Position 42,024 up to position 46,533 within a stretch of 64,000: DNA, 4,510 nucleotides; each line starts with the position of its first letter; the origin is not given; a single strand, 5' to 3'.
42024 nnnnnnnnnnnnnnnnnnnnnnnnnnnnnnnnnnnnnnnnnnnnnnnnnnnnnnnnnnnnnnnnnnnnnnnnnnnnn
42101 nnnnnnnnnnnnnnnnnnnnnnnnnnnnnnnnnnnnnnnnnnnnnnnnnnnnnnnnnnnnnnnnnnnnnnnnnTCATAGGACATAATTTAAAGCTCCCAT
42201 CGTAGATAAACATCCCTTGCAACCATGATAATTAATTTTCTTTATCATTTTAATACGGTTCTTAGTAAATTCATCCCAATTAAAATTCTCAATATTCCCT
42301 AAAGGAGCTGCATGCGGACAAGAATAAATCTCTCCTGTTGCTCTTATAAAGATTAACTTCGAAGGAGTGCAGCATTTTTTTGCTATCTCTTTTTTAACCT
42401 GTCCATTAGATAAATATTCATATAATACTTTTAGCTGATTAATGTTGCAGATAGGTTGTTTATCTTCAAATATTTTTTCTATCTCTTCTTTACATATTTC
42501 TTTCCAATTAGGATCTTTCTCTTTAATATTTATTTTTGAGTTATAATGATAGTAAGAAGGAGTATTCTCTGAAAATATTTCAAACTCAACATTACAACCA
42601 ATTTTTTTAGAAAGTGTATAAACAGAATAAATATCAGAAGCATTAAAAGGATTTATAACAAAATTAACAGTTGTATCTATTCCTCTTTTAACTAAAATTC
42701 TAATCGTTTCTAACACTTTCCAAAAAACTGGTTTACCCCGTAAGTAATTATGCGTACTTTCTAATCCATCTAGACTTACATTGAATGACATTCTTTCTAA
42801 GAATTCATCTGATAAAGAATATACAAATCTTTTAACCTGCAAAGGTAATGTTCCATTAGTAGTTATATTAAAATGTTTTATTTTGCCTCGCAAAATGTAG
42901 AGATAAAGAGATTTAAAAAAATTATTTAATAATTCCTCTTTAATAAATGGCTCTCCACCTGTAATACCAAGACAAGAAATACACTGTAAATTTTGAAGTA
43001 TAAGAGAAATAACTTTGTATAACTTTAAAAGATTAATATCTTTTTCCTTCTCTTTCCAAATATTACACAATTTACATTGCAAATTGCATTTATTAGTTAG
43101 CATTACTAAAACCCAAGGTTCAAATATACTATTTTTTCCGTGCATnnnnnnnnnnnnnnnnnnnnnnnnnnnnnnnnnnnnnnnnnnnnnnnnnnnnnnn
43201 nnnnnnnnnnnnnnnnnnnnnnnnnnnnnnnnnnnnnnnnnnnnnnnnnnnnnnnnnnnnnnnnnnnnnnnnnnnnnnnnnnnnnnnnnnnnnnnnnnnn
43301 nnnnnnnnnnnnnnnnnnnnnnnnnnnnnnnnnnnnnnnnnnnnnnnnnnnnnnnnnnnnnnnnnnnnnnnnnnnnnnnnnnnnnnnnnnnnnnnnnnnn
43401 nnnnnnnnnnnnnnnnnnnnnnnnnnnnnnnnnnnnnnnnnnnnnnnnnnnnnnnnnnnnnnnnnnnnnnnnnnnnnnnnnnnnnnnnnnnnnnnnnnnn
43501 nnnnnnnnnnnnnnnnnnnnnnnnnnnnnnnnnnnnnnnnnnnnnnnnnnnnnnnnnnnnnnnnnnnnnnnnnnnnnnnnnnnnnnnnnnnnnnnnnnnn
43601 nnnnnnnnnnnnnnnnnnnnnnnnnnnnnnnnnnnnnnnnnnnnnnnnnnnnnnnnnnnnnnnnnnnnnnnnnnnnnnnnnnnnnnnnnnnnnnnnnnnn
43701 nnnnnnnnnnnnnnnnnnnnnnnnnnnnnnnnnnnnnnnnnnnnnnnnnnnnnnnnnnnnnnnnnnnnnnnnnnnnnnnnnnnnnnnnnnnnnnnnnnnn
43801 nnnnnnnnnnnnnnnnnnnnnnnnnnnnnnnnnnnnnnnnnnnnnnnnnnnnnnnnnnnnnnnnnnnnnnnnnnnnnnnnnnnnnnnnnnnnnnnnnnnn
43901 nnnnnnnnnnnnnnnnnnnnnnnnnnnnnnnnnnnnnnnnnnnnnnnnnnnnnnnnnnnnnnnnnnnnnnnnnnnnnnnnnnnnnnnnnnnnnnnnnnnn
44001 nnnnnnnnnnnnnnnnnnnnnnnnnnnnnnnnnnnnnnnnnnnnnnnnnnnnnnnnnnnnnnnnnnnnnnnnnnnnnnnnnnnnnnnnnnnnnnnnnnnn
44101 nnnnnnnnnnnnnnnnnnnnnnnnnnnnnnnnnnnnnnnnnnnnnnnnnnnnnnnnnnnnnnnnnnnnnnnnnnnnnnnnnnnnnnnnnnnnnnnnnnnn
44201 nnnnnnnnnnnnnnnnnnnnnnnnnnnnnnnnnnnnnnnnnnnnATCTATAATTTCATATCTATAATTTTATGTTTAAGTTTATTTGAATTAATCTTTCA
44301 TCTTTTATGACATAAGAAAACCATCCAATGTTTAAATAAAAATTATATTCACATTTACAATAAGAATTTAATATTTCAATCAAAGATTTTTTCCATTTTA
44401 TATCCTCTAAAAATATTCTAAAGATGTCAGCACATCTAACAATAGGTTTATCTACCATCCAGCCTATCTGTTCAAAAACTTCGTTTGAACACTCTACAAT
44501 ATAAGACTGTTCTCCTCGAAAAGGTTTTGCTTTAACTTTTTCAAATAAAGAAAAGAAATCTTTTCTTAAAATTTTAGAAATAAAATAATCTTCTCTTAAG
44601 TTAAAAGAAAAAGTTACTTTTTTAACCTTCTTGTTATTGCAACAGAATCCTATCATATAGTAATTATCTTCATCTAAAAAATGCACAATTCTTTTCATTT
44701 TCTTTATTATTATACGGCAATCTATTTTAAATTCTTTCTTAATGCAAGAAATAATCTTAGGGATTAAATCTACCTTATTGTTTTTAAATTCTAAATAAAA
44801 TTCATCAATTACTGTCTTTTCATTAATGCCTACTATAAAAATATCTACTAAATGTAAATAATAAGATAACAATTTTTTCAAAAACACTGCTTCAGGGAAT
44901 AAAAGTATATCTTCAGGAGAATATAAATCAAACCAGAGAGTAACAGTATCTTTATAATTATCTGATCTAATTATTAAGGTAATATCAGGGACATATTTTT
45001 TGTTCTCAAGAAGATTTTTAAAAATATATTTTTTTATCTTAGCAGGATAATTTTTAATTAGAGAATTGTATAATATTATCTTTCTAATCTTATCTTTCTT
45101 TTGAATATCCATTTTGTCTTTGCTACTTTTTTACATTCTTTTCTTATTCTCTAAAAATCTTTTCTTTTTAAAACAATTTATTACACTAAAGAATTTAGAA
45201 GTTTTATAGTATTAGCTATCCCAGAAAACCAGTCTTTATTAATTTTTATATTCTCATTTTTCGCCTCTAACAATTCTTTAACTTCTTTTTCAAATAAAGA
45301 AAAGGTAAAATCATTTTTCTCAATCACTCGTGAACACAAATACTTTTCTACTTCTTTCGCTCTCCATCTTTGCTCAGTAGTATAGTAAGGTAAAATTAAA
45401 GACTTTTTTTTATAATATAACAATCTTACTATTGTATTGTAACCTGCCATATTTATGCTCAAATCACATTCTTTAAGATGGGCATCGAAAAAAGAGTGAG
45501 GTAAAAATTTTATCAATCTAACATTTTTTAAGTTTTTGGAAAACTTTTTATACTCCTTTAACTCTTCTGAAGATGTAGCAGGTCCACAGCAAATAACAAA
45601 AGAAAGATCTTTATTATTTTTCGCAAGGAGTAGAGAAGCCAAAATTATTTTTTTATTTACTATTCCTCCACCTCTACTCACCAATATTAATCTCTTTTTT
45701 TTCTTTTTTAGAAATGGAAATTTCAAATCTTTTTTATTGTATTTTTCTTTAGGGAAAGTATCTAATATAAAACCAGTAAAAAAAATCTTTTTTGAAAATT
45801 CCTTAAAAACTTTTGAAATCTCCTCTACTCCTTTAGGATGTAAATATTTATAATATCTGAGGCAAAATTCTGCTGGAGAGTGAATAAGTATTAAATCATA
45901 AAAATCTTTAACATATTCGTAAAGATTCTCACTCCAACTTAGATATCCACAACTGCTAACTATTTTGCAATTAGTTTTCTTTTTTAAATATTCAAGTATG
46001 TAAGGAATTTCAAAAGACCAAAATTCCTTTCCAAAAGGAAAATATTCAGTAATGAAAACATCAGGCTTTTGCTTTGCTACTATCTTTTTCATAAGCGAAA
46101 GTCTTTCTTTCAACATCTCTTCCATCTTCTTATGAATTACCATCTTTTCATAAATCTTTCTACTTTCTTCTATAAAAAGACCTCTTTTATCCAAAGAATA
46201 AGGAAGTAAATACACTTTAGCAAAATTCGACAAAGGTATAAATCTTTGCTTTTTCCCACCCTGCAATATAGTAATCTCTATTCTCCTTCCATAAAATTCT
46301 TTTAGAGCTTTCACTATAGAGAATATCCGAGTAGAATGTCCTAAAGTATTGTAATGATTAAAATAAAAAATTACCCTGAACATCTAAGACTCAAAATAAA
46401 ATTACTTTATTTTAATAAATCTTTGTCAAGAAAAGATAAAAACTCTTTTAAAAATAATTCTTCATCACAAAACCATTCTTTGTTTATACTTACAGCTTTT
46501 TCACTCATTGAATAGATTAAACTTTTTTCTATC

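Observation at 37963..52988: Modular segmental duplication: rSAM families A, B, C and DegT occur twice in rearranged order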

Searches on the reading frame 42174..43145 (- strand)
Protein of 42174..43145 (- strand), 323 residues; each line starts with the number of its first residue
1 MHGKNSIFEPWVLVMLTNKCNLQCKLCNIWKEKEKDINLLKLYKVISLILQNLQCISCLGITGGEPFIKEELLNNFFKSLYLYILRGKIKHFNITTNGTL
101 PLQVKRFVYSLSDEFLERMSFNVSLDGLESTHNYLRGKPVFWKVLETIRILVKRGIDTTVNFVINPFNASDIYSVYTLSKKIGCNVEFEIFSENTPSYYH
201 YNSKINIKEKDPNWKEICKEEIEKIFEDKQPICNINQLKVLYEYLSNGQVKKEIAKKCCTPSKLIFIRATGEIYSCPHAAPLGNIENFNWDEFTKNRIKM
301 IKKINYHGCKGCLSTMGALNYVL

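Call 5: search_protein_families(library=pfam, proteins=[window:42174-43145:-], max_evalue=0.01)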
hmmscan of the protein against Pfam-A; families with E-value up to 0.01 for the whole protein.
window:42174-43145:- (323 aa): 2 families
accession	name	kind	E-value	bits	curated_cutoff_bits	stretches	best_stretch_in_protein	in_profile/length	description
PF04055.27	Radical_SAM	-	2.5e-14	54.2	29.5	1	16-172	3-159/166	Radical SAM superfamily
PF13353.11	Fer4_12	-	0.00041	21.1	22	1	14-103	9-100/137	4Fe-4S single cluster domain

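Call 7: search_protein_families(library=ncbifam, proteins=[window:42174-43145:-], max_evalue=0.001)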
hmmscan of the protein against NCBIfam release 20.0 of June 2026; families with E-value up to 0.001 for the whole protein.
window:42174-43145:- (323 aa): 48 families (the best 25 are shown)
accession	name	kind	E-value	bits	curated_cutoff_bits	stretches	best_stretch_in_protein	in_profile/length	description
TIGR03961.1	rSAM_PTO1314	hypoth_equivalog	5.5e-17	62.1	306.05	1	17-274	30-260/332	PTO1314 family radical SAM protein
TIGR02666.1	moaA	equivalog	2.6e-16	59.5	284.05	1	15-278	15-279/336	GTP 3',8-cyclase MoaA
NF033640.1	N_Twi_rSAM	subfamily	4.2e-16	59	170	1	13-247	114-361/398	twitch domain-containing radical SAM protein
NF047865.1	rSAM_PapB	equivalog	1.3e-15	57.5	340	1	14-313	7-307/330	PapB family radical SAM/SPASM ranthipeptide maturase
TIGR04250.1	SCM_rSAM_ScmE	equivalog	1e-14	54.2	400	1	14-199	7-182/358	SynChlorMet cassette radical SAM/SPASM protein ScmE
TIGR04054.1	rSAM_NirJ1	equivalog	1.2e-12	47.2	650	1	2-181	28-199/387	putative heme d1 biosynthesis radical SAM protein NirJ1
TIGR03977.1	rSAM_pair_HxsC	equivalog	1.5e-12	47.1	267.9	1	14-178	29-189/292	His-Xaa-Ser system radical SAM maturase HxsC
TIGR02668.1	moaA_archaeal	equivalog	4.7e-12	45.5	325.25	1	14-188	14-183/303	GTP 3',8-cyclase MoaA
TIGR04340.1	rSAM_ACGX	hypoth_equivalog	5.1e-12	45.7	400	1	15-312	8-310/341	radical SAM/SPASM domain protein, ACGX system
NF050035.1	rSAM_WgK_link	exception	5.2e-12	45.4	650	1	12-185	11-177/367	radical SAM/SPASM peptide maturase WgkB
NF001199.0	PRK00164.2-1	equivalog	1.9e-11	43.7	231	1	14-223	16-222/308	GTP 3',8-cyclase MoaA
TIGR04546.1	rSAM_ahbC_deAc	equivalog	2.3e-11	43.1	650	1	10-181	39-202/390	12,18-didecarboxysiroheme deacetylase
TIGR04251.1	SCM_rSAM_ScmF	equivalog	7.5e-11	42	400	1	14-191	8-182/353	SynChlorMet cassette radical SAM/SPASM protein ScmF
TIGR04103.1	rSAM_nif11_3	equivalog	9e-11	41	725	1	15-183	10-169/412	nif11-class peptide radical SAM maturase 3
TIGR03942.1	sulfatase_rSAM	equivalog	9.9e-11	41.3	349.45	1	17-298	8-295/363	anaerobic sulfatase maturase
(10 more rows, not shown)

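Call 60: search_protein_families(library=padloc, proteins=[window:42174-43145:-], max_evalue=0.001)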
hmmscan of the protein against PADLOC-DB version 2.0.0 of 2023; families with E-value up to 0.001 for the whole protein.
window:42174-43145:- (323 aa): 2 families
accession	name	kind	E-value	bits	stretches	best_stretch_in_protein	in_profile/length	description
PDLC02903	pVip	-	1e-09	36.3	1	14-171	4-152/257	Viperins not associated with kinases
PDLC02904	pVip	-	4.9e-06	24.3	1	15-171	8-156/262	Viperins associated with kinases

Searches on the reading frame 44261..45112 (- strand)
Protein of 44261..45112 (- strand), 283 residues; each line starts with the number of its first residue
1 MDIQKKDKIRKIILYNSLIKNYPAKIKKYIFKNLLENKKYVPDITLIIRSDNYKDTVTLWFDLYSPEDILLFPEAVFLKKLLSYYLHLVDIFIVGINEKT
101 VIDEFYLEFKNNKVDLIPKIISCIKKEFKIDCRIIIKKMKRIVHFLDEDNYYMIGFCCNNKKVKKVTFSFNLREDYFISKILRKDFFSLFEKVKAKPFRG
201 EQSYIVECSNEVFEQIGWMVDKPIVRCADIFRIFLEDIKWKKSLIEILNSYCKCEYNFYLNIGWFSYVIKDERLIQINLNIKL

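Call 5: search_protein_families(library=pfam, proteins=[window:44261-45112:-], max_evalue=0.01)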
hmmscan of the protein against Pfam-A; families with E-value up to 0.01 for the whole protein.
window:44261-45112:- (283 aa): 0 families

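Call 7: search_protein_families(library=ncbifam, proteins=[window:44261-45112:-], max_evalue=0.001)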
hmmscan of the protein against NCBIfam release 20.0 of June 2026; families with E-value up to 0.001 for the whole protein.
window:44261-45112:- (283 aa): 0 families

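Call 49: search_protein_families(library=ncbifam, proteins=[window:44261-45112:-], max_evalue=0.1)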
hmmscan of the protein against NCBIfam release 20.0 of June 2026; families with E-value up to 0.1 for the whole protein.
window:44261-45112:- (283 aa): 1 family
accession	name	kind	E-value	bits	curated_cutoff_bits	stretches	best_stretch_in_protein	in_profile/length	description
NF011657.0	PRK15076.1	subfamily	0.078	11.6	486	1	82-175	184-274/432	alpha-galactosidase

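Call 83: predict_structure(protein=window:44261-45112:-)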
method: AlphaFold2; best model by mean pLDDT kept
length: 283 residues; sequences in the alignment: 1
mean_pLDDT: 36.2   pTM: 0.28
mean pLDDT of the five models: 36.2, 33.8, 30.4, 29.5, 28.5
residues with pLDDT >= 90: 0; 70-90: 0; 50-70: 15; < 50: 268
segments of 3 or more residues with pLDDT < 50: 1-86, 88-101, 108-116, 130-283
pLDDT, mean of each block of 10 residues (from residue 1): 28 31 46 42 36 36 36 38 46 47 49 49 50 39 27 29 33 32 37 38 36 33 27 29 36 30 29 28 27
secondary structure, 60 per line:
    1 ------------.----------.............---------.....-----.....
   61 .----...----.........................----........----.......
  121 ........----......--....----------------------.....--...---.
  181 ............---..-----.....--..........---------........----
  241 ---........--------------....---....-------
elements in order: H24-36 E46-50 E56-61 H73-88 E89-97 E102-109 H114-128 E133-138 E141-144 E167-171 H180-192 E203-207 H210-219 H229-236 H244-251 E266-269 E273-276

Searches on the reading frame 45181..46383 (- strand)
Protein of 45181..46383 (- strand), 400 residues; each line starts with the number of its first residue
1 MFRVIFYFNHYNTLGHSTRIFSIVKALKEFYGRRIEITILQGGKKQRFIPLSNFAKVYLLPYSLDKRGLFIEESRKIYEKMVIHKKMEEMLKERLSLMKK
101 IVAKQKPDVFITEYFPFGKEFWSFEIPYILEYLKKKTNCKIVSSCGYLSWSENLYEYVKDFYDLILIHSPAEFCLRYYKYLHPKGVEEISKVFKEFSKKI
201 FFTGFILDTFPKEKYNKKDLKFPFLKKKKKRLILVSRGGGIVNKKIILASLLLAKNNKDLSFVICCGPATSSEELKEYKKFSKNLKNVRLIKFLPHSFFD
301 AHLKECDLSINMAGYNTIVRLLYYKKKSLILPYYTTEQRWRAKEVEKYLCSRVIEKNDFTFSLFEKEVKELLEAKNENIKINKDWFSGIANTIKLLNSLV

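Call 5: search_protein_families(library=pfam, proteins=[window:45181-46383:-], max_evalue=0.01)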
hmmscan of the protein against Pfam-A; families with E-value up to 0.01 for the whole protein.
window:45181-46383:- (400 aa): 1 family
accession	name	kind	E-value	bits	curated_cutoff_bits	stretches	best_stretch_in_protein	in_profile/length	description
PF04101.22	Glyco_tran_28_C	-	1.3e-10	42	22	1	236-378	8-147/166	Glycosyltransferase family 28 C-terminal domain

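Call 7: search_protein_families(library=ncbifam, proteins=[window:45181-46383:-], max_evalue=0.001)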
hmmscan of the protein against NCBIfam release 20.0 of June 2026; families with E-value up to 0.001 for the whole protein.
window:45181-46383:- (400 aa): 4 families
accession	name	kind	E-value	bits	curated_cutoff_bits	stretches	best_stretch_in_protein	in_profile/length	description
TIGR00661.1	MJ1255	subfamily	6e-10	38.9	195.9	1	285-359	228-302/321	MJ1255/VC2487 family glycosyltransferase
TIGR01133.1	murG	equivalog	4e-06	26.1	250.25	1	215-377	170-329/353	undecaprenyldiphospho-muramoylpentapeptide beta-N-acetylglucosaminyltransferase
TIGR01426.2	MGT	subfamily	7.5e-05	21.9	260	1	217-376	213-362/393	macrolide family glycosyltransferase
NF041548.1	PssE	equivalog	0.00089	19.2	120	0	284-338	39-88/146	PssE/Cps14G family polysaccharide biosynthesis glycosyltransferase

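Call 60: search_protein_families(library=padloc, proteins=[window:45181-46383:-], max_evalue=0.001)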
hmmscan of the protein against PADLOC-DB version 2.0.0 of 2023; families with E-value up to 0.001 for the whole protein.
window:45181-46383:- (400 aa): 0 families

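Call 70: search_solved_structures(query=window:45181-46383:-, max_evalue=0.01)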
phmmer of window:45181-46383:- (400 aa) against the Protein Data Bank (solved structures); distinct sequences matched with E-value up to 0.01: 0.
